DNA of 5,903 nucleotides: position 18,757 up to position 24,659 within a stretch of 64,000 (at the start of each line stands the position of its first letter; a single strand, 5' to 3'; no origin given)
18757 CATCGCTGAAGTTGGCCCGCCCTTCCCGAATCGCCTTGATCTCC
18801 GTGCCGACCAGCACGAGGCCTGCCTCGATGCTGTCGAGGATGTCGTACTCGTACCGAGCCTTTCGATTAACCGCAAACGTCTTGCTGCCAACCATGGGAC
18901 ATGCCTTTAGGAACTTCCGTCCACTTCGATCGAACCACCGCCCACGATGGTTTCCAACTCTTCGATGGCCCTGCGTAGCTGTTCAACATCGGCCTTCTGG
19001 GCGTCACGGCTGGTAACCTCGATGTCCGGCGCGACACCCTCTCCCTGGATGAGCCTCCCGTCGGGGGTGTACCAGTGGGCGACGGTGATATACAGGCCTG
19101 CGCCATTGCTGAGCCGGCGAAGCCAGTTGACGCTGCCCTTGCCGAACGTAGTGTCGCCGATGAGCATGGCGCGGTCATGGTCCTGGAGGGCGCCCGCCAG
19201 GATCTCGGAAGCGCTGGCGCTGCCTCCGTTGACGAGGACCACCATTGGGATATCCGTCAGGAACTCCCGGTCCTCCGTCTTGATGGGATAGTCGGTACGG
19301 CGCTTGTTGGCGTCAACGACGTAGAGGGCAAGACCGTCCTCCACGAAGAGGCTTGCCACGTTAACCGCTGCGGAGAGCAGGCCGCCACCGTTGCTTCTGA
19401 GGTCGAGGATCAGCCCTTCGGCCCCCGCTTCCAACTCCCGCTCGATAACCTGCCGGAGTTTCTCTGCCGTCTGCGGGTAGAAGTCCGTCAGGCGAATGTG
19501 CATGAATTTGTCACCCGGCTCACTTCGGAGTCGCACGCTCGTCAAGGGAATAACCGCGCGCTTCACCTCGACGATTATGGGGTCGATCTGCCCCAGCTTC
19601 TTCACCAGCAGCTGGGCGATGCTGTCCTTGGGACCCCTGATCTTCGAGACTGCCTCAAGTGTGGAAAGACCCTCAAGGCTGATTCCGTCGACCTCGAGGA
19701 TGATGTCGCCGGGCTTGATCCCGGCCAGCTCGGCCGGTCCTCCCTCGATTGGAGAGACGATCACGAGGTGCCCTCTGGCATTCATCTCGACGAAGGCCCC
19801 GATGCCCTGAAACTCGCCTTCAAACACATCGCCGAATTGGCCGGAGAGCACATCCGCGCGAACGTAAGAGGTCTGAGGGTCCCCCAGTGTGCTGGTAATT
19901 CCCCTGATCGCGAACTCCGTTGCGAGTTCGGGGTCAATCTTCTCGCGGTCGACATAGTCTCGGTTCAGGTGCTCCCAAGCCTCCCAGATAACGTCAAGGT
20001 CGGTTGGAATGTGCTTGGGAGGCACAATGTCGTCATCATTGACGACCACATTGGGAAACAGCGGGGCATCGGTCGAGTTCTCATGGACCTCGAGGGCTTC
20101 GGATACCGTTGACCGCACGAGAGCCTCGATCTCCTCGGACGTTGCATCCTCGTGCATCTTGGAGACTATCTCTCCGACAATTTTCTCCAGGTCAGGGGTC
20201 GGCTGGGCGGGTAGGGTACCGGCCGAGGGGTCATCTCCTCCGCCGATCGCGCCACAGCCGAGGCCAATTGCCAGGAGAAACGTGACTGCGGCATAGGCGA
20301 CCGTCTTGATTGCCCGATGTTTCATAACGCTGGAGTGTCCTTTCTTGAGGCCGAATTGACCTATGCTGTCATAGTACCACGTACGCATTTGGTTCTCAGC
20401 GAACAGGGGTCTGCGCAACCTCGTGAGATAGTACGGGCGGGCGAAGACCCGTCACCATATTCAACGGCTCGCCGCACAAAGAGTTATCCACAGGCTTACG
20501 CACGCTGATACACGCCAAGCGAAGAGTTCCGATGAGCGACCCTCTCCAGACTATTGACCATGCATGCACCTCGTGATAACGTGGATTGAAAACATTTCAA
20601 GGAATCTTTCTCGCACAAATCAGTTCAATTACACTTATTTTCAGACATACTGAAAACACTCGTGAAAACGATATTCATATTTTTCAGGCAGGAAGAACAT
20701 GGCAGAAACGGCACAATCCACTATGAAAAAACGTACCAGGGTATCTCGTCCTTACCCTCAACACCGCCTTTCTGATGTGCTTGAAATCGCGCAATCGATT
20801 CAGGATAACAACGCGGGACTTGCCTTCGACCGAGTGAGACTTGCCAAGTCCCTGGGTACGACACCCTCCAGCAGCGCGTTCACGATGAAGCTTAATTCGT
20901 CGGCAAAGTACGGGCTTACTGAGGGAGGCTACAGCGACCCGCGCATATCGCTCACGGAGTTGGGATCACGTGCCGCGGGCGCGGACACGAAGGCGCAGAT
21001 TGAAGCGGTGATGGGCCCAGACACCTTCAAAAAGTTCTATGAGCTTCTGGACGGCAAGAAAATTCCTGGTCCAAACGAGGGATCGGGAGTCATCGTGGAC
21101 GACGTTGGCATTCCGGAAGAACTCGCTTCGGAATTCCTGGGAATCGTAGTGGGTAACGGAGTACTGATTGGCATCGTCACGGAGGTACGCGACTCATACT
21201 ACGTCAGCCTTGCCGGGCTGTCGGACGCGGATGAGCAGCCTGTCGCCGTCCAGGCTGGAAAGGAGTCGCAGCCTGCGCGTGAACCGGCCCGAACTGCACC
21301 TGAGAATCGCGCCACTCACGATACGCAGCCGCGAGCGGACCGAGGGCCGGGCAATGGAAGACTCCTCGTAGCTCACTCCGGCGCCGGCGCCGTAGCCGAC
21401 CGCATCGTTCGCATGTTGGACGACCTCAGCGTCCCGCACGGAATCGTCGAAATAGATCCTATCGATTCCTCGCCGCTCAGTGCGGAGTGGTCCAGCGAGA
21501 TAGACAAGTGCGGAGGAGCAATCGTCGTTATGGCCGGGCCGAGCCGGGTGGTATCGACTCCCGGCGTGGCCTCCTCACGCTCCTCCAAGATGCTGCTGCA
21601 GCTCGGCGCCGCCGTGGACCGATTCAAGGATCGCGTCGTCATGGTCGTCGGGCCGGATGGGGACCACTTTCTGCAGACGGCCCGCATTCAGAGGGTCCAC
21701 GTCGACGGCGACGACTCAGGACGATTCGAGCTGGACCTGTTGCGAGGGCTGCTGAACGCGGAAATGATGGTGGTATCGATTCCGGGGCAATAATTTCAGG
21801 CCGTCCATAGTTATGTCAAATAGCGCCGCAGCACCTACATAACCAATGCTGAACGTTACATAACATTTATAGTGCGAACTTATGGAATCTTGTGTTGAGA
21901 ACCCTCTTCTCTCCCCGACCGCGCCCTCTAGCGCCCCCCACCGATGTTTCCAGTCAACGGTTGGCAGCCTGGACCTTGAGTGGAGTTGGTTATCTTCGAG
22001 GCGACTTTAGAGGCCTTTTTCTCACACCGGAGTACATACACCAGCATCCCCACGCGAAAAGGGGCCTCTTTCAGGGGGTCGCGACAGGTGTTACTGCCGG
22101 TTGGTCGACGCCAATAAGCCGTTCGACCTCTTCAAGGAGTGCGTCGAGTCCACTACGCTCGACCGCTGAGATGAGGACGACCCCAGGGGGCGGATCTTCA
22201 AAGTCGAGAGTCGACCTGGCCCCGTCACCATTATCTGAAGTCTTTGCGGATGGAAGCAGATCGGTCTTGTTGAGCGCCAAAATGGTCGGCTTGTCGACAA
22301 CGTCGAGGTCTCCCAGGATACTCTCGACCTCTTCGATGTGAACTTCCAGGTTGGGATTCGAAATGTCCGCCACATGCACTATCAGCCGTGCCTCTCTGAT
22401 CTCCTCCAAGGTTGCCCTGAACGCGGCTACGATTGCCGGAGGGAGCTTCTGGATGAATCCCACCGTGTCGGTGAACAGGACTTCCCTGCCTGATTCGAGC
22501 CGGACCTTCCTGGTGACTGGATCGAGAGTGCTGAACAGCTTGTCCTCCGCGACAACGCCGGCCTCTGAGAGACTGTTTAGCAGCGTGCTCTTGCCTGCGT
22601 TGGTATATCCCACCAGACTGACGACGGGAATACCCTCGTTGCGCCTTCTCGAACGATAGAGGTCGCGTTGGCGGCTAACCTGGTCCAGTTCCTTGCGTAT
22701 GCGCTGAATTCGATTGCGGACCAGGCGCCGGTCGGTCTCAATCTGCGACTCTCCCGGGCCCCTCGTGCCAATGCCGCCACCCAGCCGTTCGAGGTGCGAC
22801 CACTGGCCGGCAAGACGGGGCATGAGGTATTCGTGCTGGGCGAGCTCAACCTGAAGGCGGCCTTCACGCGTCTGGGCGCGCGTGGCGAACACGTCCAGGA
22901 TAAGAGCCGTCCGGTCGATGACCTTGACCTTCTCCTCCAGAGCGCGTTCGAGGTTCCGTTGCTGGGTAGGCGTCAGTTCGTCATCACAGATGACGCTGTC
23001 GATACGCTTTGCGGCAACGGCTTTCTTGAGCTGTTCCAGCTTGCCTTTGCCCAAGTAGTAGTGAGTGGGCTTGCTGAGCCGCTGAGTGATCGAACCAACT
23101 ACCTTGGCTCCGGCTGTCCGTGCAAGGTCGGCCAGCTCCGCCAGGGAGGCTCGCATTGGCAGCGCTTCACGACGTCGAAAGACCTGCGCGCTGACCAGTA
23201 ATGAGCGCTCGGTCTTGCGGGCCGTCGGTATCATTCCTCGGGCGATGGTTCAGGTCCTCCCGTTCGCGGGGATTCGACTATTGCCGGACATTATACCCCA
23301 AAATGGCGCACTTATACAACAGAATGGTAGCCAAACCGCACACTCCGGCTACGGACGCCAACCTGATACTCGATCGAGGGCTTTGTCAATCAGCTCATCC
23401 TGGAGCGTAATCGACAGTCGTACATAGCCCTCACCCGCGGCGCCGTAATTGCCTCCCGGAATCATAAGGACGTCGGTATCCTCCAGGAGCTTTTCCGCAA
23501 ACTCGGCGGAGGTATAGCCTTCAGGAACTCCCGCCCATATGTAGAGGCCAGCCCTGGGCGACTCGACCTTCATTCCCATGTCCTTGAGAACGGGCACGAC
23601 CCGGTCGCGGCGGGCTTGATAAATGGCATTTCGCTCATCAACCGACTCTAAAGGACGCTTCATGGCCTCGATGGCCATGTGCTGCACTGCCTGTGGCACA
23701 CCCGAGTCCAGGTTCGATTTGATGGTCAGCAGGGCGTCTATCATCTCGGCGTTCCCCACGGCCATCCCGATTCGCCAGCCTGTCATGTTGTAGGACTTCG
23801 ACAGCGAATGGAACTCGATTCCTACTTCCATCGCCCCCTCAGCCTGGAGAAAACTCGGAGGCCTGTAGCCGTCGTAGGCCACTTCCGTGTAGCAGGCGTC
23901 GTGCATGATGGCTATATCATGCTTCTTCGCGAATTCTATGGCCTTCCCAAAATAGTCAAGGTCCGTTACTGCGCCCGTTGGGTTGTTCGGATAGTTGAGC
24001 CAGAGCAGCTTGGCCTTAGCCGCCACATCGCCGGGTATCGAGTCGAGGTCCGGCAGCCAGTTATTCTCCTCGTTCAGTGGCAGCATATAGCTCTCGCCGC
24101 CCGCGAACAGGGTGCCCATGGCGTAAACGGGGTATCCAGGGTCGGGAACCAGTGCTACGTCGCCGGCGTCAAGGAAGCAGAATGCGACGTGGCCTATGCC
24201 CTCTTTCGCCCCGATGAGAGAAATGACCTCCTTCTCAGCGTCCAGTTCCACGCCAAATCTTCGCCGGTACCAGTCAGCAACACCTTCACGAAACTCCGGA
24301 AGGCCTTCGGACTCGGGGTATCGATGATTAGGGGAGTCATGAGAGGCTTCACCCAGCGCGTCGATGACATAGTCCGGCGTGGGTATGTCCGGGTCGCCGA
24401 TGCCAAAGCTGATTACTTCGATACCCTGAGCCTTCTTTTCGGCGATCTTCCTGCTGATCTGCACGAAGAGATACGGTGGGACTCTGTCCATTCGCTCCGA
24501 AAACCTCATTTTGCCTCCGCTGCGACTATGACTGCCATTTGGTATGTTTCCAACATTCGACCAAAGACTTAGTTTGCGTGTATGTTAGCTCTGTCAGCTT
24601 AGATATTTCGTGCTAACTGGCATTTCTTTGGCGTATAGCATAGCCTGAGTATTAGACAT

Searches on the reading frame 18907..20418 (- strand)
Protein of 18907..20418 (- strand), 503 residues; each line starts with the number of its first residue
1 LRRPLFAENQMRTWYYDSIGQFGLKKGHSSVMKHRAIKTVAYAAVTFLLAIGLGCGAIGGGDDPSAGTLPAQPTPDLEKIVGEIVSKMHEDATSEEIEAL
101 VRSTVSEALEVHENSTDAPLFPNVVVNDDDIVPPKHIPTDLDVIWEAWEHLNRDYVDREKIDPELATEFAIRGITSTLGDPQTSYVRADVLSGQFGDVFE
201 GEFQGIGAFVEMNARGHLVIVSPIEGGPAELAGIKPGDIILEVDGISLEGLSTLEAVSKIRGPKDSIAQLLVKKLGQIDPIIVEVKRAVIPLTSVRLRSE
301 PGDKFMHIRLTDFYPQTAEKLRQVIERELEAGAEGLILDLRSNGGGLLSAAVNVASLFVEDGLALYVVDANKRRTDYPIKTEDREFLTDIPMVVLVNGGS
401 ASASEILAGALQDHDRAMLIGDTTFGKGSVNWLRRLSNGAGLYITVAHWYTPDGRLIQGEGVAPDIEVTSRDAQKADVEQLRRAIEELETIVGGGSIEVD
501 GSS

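Call 9: search_protein_families(library=pfam, proteins=[window:18907-20418:-], max_evalue=0.00001)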
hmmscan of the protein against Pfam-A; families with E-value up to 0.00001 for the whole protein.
window:18907-20418:- (503 aa): 4 families
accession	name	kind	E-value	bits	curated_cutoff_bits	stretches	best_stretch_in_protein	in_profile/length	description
PF03572.23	Peptidase_S41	-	5.5e-52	176.1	24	1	307-468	4-165/165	Peptidase family S41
PF17820.7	PDZ_6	-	3.1e-12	46.5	27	1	219-273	1-53/54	PDZ domain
PF00595.29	PDZ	-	5.6e-11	43.1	23.2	1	206-270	12-78/81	PDZ domain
PF13180.12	PDZ_2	-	1e-06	29.3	27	1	206-261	3-56/80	PDZ domain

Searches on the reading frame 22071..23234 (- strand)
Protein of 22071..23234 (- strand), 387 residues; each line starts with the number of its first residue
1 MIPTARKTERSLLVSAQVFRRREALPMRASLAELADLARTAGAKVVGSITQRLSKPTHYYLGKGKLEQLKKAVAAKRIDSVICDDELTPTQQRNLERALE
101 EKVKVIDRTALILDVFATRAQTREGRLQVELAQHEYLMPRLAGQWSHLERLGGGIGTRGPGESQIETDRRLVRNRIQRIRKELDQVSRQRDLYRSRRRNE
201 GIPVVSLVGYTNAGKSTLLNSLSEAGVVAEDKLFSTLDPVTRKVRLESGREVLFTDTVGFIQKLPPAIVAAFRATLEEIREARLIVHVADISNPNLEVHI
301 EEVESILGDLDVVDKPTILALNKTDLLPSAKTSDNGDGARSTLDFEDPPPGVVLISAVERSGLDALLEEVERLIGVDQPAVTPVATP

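Call 9: search_protein_families(library=pfam, proteins=[window:22071-23234:-], max_evalue=0.00001)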
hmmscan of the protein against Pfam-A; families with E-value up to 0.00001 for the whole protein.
window:22071-23234:- (387 aa): 3 families
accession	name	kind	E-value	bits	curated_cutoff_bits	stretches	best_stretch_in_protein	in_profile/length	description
PF16360.10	GTP-bdg_M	-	6.2e-33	113.6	29.5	1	119-197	1-79/79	GTP-binding GTPase Middle Region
PF13167.11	GTP-bdg_N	-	5.4e-31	107.5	25.4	1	29-117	2-89/89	GTP-binding GTPase N-terminal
PF01926.29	MMR_HSR1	-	1.1e-20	74.3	21.9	1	205-323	2-113/113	50S ribosome-binding GTPase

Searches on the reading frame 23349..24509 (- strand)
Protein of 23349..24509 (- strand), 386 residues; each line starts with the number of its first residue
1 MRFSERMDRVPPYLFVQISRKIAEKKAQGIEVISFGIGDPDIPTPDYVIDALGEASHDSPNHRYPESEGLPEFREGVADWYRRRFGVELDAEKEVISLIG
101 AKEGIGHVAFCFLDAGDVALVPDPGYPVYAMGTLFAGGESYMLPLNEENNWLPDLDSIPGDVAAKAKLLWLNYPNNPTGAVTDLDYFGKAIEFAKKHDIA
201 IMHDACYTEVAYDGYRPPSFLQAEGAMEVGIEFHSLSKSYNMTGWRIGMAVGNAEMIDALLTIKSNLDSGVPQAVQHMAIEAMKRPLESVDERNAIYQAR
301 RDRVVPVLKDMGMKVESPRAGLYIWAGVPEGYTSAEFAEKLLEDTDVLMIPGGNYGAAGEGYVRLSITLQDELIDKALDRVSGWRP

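Call 9: search_protein_families(library=pfam, proteins=[window:23349-24509:-], max_evalue=0.00001)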
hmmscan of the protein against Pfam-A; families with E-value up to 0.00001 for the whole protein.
window:23349-24509:- (386 aa): 1 family
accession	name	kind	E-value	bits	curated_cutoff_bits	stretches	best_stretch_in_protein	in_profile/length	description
PF00155.27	Aminotran_1_2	-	3.5e-64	217.7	19.7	1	31-381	2-361/361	Aminotransferase class I and II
